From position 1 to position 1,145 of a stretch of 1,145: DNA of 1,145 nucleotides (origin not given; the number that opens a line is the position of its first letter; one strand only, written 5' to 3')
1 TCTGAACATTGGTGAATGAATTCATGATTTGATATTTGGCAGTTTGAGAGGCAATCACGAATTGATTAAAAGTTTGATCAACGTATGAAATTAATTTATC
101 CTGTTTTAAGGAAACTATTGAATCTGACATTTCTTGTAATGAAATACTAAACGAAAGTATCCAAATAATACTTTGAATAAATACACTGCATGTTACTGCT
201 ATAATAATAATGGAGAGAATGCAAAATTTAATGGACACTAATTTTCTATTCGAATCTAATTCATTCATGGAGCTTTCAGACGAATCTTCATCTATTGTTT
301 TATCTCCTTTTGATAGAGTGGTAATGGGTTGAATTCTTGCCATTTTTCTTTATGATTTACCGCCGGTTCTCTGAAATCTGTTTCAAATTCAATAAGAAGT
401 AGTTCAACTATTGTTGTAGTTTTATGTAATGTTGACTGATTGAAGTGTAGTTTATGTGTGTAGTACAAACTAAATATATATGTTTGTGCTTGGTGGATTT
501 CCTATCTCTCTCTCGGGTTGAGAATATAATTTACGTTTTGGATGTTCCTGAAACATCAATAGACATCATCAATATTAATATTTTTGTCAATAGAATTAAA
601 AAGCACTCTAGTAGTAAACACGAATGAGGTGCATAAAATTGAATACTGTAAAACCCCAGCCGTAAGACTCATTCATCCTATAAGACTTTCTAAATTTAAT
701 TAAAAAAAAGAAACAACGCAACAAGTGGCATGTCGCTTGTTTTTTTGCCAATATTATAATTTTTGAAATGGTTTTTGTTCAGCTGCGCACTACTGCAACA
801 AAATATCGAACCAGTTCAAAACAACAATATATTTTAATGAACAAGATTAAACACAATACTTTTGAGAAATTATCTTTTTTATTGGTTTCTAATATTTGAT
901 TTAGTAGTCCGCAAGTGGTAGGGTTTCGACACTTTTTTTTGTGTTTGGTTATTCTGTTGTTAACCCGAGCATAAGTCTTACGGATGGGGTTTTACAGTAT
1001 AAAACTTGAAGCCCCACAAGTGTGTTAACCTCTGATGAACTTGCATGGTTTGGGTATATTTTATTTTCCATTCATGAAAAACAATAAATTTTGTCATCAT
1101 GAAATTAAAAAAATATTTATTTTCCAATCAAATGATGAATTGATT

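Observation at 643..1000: MITE-like transposon with 27-bp TIRs inserted ~300 bp upstream of a membrane-protein gene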

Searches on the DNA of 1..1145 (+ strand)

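Call 4: search_rna_families(source=window, threshold=evalue, max_evalue=1, show_alignments=3)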
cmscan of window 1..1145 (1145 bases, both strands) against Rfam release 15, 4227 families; matches with E-value up to 1: 2.
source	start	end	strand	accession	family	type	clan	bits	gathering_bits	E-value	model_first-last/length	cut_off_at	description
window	633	771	-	RF02709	TeloSII_ncR43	Gene; sRNA;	-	17.9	298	0.099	1-277/277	no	TeloSII non coding RNA 43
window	735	816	-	RF00117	C0719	Gene; sRNA;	-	14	50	0.92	1-222/222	no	C0719 RNA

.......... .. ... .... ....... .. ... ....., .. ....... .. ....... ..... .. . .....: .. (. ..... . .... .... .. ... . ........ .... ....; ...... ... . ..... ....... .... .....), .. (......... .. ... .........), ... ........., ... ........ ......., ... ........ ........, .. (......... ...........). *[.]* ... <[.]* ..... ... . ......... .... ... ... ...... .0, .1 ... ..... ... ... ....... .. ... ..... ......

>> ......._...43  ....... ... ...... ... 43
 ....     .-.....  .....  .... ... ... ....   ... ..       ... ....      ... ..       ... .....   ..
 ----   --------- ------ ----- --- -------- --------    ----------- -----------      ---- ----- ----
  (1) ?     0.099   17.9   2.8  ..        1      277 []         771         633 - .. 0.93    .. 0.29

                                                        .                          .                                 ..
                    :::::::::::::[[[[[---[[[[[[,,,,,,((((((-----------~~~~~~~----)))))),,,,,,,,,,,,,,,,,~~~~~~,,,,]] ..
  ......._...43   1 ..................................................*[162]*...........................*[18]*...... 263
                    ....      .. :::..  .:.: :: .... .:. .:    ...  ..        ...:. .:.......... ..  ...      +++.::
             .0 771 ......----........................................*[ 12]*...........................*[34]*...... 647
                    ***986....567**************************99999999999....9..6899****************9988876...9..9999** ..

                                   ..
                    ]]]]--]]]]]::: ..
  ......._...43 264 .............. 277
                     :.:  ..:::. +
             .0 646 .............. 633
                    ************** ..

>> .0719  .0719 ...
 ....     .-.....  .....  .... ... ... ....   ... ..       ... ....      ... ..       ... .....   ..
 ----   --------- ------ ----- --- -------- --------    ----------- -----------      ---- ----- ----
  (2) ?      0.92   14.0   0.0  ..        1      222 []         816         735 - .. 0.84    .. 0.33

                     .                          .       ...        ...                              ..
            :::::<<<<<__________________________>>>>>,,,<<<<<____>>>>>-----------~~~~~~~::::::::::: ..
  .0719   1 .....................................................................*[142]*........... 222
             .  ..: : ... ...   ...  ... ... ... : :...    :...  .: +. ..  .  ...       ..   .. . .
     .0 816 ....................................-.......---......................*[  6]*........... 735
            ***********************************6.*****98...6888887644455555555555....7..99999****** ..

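Call 13: search_dna_similar(query=window:1-1145:+, collection=phages, mode=distant, max_evalue=0.01)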
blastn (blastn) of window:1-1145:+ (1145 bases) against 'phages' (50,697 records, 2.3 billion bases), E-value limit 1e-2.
No match.

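Call 14: search_dna_similar(query=window:1-1145:+, collection=plasmids, mode=distant, max_evalue=0.01)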
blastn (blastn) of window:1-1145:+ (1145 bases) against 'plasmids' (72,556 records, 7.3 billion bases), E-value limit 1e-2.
No match.

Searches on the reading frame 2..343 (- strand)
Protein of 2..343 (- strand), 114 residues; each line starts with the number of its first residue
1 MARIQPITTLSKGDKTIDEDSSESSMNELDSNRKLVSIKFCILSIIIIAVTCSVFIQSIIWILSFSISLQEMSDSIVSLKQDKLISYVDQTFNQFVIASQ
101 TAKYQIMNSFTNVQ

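Call 9: find_homologous_proteins(query=window:2-343:-, max_evalue=0.01)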
Query seq(114 aa): 1 candidates shared short words with the query, none scored E <= 0.01.

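Call 19: search_protein_representatives(protein=window:2-343:-)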
Query: 114 residues. Proteins with E-value up to 0.001 (for the whole library): 11; up to 1e-10: 2; up to 1e-30: 1. The best 11 are listed.
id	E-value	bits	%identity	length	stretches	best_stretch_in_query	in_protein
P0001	1.3e-59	214.4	100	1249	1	1-113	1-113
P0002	6.0e-11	58.6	42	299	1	12-113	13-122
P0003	2.3e-05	40.7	32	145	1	31-108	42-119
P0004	6.0e-05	39.4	31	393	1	17-111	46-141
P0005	1.3e-04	38.3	33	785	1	2-108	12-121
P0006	4.1e-04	36.7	26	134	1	3-107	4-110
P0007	4.3e-04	36.7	25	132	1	6-107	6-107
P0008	5.4e-04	36.4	32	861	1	7-110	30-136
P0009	5.6e-04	36.3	28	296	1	7-110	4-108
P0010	8.0e-04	35.8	25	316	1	10-112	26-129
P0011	8.7e-04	35.7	30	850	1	10-105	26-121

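Call 22: list_cluster_members(proteins=[P0001, P0002])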
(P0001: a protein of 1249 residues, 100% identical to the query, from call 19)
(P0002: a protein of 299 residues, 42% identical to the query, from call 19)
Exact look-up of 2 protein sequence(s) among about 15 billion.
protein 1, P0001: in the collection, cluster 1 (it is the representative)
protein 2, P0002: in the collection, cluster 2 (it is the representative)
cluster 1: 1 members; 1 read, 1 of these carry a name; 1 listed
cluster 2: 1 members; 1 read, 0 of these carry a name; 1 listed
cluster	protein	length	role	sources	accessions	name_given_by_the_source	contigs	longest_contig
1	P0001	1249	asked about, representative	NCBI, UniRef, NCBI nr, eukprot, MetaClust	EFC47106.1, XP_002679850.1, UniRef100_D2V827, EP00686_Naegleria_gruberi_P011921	predicted protein [Naegleria gruberi] | Predicted protein n=1 Tax=Naegleria gruberi TaxID=5762 RepID=D2V827_NAEGR | uncharacterized protein NAEGRDRAFT_65007 [Naegleria gruberi]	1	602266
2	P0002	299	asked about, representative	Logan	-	-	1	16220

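Call 23: find_encoding_contigs(protein=P0001, flank=10000, max_places=3)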
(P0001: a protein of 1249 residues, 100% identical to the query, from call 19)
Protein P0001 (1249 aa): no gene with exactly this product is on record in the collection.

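Call 25: find_encoding_contigs(protein=P0002, flank=10000, max_places=5)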
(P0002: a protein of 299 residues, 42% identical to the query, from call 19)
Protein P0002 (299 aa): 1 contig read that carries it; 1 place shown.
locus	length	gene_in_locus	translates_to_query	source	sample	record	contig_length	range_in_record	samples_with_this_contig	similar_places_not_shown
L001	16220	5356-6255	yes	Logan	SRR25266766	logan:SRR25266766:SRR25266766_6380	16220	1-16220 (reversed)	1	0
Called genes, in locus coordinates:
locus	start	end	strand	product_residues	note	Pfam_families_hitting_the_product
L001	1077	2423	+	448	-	-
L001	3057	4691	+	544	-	-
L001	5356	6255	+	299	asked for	-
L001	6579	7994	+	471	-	PF25021:TEN_NHL, PF01436:NHL (faint), PF25021:TEN_NHL, PF21700:EGF_DL_JAG (faint), PF23106:EGF_Teneurin (faint), PF23301:EGF_PEAR1L (faint), PF25024:EGF_TEN (weak)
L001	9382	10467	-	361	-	PF00583:Acetyltransf_1, PF13673:Acetyltransf_10 (weak), PF13508:Acetyltransf_7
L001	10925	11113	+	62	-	PF24981:Beta-prop_ATRN-LZTR1 (weak)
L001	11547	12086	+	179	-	PF01344:Kelch_1 (faint), PF13415:Beta-prop_FBX42, PF24681:Kelch_KLHDC2_KLHL20_DRC7, PF24981:Beta-prop_ATRN-LZTR1 (weak), PF25852:DUF6242_C (weak), PF13415:Beta-prop_FBX42, PF24981:Beta-prop_ATRN-LZTR1, PF24681:Kelch_KLHDC2_KLHL20_DRC7, +2 more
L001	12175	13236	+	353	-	PF00651:BTB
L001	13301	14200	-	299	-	-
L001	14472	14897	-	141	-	PF24807:WD40_CDC20-Fz (faint), PF23414:Beta-prop_EML_2, PF23381:Beta-prop_IFT122_1st (weak), PF25173:Beta-prop_WDR3_1st (faint), PF25175:Beta-prop_WDR5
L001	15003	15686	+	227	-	-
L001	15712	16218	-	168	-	?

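Call 29: find_homologous_proteins(query=P0001, max_evalue=0.00001)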
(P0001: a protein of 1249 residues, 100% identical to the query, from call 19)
Query P0001 (1249 aa): 5 proteins with E <= 0.00001 among 5455 candidates.
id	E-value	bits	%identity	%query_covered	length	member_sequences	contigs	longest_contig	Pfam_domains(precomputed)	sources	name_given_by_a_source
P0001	0.0e+0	2826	100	100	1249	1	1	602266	-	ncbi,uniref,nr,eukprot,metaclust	ncbi:predicted protein [Naegleria gruberi]|uniref:Predicted protein n=1 Tax=Naegleria gruberi TaxID=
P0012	1.3e-116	409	33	63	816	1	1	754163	-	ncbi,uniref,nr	ncbi:hypothetical protein C9374_014573 [Naegleria lovaniensis]|uniref:Guanylate cyclase domain-conta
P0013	2.1e-87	312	30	61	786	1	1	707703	-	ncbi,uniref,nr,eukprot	ncbi:predicted protein [Naegleria gruberi]|uniref:Predicted protein n=1 Tax=Naegleria gruberi TaxID=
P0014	2.4e-87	312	29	62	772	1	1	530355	-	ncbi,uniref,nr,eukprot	ncbi:predicted protein [Naegleria gruberi]|uniref:Predicted protein n=1 Tax=Naegleria gruberi TaxID=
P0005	1.0e-64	237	28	55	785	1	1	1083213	-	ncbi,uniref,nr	ncbi:hypothetical protein C9374_004049 [Naegleria lovaniensis]|uniref:Guanylate cyclase domain-conta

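Call 30: find_encoding_contigs(protein=P0013, flank=10000, max_places=3)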
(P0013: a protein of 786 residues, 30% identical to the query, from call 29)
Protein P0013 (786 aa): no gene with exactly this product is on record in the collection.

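Call 47: search_protein_families(library=pfam, proteins=[P0001], max_evalue=0.01)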
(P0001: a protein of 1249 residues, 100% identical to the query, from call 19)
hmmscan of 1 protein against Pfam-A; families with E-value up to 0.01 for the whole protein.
P0001 (1249 aa): 0 families

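Call 50: find_encoding_contigs(protein=P0012, flank=10000, max_places=2)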
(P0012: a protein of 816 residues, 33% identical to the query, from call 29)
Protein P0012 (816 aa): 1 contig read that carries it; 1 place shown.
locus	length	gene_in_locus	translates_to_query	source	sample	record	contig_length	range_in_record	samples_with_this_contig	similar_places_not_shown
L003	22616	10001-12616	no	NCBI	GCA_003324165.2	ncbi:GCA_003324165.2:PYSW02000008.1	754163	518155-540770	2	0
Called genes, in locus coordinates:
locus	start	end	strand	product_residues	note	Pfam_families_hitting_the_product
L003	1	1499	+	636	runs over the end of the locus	PF01565:FAD_binding_4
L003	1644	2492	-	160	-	PF00255:GSHPx, PF00578:AhpC-TSA, PF08534:Redoxin (weak)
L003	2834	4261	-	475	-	PF00071:Ras (faint)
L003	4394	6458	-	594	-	PF00883:Peptidase_M17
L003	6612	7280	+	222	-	PF00025:Arf, PF00503:G-alpha (faint), PF09439:SRPRB, PF00071:Ras, PF01926:MMR_HSR1, PF04670:Gtr1_RagA (faint), PF08477:Roc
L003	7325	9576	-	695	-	PF04109:ATG9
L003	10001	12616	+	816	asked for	-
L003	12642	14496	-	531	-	PF01490:Aa_trans, PF03222:Trp_Tyr_perm (faint), PF01490:Aa_trans (weak)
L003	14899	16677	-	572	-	PF04577:Glyco_transf_61 (weak)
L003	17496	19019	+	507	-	PF04139:Rad9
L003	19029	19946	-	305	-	-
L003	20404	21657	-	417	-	PF02423:OCD_Mu_crystall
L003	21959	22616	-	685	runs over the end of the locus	PF14845:Glycohydro_20b2, PF00728:Glyco_hydro_20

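Call 56: find_encoding_contigs(protein=P0014, flank=10000, max_places=2)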
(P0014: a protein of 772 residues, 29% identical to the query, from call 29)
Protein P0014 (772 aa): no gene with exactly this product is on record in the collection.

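Call 58: search_protein_families(library=pfam, proteins=[P0001, P0012, P0005], max_evalue=5)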
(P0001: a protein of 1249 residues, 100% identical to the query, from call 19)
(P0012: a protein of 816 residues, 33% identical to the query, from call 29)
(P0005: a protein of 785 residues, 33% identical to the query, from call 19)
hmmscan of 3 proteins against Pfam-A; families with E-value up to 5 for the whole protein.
P0001 (1249 aa): 0 families

P0012 (816 aa): 6 families
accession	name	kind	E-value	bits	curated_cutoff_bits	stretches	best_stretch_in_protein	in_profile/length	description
PF12314.13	IMCp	-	0.023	15.5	21.1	1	704-752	41-88/94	Inner membrane complex protein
PF06037.17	DUF922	-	0.14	12.7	27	1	744-795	62-114/153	Bacterial protein of unknown function (DUF922)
PF04794.17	YdjC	-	0.23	11.7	29.7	1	554-658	117-229/266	YdjC-like protein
PF07719.23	TPR_2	-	0.26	12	27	1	767-788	5-26/34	Tetratricopeptide repeat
PF00515.34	TPR_1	-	0.28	11.5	27.8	1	767-788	5-26/34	Tetratricopeptide repeat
PF06837.17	Fijivirus_P9-2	-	3.9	7.6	27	1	58-132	83-155/178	Fijivirus P9-2 protein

P0005 (785 aa): 4 families
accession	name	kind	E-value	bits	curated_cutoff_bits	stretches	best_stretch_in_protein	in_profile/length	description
PF05053.19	Menin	-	0.004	16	23.6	1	486-588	538-632/678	Menin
PF14927.11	Neurensin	-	0.022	14.9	27.7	0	384-416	43-67/132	Neurensin/Transmembrane protein 74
PF00211.25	Guanylate_cyc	-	0.038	14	21.9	1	572-661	7-96/183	Adenylate and Guanylate cyclase catalytic domain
PF11645.14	PDDEXK_5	-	0.055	13.9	26.1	0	542-576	65-101/138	PD-(D/E)XK endonuclease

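Call 65: list_cluster_members(proteins=[P0003, P0004, P0006, P0007, P0008, P0009, P0010, P0011])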
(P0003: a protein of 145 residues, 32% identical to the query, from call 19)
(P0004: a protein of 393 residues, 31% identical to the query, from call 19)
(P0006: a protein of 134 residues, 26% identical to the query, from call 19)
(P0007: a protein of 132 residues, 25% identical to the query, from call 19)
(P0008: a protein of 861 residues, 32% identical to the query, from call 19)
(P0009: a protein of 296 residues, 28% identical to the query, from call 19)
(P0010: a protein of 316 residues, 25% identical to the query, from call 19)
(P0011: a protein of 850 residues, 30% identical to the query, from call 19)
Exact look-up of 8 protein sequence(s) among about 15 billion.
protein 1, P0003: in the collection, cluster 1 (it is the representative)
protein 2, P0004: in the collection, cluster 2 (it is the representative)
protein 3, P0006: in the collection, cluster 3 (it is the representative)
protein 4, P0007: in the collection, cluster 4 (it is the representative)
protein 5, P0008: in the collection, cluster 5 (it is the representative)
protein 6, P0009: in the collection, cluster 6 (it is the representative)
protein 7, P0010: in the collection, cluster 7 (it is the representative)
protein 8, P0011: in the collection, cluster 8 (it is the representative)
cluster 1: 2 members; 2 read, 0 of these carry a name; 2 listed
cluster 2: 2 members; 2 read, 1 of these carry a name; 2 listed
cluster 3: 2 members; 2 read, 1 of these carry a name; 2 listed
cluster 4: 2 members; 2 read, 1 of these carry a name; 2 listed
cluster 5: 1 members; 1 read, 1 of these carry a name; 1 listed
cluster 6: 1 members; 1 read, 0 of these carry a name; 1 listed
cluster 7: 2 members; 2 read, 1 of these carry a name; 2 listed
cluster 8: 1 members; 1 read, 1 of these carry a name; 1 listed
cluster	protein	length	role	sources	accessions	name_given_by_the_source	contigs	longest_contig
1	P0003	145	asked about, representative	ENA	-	-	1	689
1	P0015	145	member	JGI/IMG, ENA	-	-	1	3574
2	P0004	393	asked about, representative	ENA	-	-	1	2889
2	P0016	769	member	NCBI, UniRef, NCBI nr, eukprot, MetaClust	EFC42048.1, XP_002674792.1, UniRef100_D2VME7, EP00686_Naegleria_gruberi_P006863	predicted protein [Naegleria gruberi] | Predicted protein n=1 Tax=Naegleria gruberi TaxID=5762 RepID=D2VME7_NAEGR | uncharacterized protein NAEGRDRAFT_50751 [Naegleria gruberi]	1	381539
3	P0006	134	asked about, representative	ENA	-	-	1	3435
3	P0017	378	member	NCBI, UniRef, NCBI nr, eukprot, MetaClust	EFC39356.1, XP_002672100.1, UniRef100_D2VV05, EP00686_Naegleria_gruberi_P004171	hypothetical protein NAEGRDRAFT_81320 [Naegleria gruberi] | Uncharacterized protein n=1 Tax=Naegleria gruberi TaxID=5762 RepID=D2VV05_NAEGR | uncharacterized protein NAEGRDRAFT_81320 [Naegleria gruberi]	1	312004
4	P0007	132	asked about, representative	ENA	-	-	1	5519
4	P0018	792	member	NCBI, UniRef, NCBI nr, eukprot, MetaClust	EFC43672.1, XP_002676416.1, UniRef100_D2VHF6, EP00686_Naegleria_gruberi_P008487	predicted protein [Naegleria gruberi] | Predicted protein n=1 Tax=Naegleria gruberi TaxID=5762 RepID=D2VHF6_NAEGR | uncharacterized protein NAEGRDRAFT_68311 [Naegleria gruberi]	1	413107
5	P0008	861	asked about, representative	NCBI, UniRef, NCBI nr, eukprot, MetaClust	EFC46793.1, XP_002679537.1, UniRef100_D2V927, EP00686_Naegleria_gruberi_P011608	predicted protein [Naegleria gruberi] | Predicted protein n=1 Tax=Naegleria gruberi TaxID=5762 RepID=D2V927_NAEGR | uncharacterized protein NAEGRDRAFT_47650 [Naegleria gruberi]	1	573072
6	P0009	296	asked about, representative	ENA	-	-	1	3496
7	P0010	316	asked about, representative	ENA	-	-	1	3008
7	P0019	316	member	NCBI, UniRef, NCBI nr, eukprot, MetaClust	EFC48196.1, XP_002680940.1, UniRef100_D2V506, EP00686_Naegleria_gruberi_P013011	predicted protein [Naegleria gruberi] | Predicted protein n=1 Tax=Naegleria gruberi TaxID=5762 RepID=D2V506_NAEGR | uncharacterized protein NAEGRDRAFT_63969 [Naegleria gruberi]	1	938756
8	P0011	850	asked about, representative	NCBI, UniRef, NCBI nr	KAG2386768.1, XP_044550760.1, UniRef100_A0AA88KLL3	hypothetical protein C9374_002512 [Naegleria lovaniensis] | Guanylate cyclase domain-containing protein n=1 Tax=Naegleria lovaniensis TaxID=51637 ... | uncharacterized protein C9374_002512 [Naegleria lovaniensis]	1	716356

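Call 66: find_encoding_contigs(protein=P0007, flank=10000, max_places=5)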
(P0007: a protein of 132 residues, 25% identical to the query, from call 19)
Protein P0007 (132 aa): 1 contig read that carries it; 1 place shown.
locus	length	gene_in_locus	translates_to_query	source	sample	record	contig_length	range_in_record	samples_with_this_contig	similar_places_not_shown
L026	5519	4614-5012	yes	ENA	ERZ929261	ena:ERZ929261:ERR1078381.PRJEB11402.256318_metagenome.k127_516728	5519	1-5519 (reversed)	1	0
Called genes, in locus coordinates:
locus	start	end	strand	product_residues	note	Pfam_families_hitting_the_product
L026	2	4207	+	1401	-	?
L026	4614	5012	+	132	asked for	-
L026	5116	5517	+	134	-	?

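Call 67: find_encoding_contigs(protein=P0010, flank=10000, max_places=5)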
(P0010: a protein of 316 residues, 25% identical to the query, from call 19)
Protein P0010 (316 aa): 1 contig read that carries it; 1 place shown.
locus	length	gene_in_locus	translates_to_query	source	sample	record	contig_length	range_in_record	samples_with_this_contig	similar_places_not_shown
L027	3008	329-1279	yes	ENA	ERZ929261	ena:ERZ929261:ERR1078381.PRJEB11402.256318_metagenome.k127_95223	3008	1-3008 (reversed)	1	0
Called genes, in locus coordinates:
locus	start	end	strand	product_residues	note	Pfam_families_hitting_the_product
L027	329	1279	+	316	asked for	-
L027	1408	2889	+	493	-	-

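Call 72: find_encoding_contigs(protein=P0004, flank=10000, max_places=5)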
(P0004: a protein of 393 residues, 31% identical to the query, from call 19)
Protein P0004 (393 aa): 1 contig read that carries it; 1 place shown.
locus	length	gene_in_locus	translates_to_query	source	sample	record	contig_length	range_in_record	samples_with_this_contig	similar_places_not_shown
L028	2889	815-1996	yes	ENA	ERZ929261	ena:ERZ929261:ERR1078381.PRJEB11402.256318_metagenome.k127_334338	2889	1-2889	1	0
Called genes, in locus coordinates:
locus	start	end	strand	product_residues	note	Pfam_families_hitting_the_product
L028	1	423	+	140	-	?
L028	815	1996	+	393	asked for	-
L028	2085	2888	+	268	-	?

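Call 73: find_encoding_contigs(protein=P0006, flank=10000, max_places=5)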
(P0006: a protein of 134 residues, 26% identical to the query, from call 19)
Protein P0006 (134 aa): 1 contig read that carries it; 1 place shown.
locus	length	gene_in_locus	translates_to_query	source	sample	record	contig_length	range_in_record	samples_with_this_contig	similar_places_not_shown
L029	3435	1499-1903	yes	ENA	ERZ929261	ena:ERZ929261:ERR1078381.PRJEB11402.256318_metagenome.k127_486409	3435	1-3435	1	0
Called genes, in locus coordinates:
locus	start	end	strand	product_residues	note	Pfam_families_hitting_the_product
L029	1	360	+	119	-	?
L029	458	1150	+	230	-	PF07690:MFS_1, PF23262:NFD4_C (weak)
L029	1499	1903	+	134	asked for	-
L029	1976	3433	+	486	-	?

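Call 74: find_encoding_contigs(protein=P0009, flank=10000, max_places=5)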
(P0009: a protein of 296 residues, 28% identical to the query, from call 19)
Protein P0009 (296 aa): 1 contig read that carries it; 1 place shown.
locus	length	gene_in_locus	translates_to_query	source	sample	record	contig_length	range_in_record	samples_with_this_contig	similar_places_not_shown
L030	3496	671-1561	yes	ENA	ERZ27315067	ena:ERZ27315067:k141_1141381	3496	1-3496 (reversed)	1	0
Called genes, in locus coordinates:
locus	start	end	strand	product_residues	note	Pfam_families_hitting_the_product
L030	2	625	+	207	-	?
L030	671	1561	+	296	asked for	-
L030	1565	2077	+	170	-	-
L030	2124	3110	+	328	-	-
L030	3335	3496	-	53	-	?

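Call 75: find_encoding_contigs(protein=P0015, flank=10000, max_places=5)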
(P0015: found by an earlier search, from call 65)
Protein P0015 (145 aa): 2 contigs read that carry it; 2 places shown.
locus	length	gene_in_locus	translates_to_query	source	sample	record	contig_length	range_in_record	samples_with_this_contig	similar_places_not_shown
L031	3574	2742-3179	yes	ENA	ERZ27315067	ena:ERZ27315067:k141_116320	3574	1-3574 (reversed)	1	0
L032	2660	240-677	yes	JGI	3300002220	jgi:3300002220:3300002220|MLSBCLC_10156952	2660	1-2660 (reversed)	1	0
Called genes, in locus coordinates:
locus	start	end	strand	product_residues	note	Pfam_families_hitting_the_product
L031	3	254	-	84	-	?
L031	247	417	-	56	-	-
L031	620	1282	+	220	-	-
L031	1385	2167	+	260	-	PF00106:adh_short, PF13561:adh_short_C2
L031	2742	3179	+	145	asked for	-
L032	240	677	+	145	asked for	-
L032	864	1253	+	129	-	-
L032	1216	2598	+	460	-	-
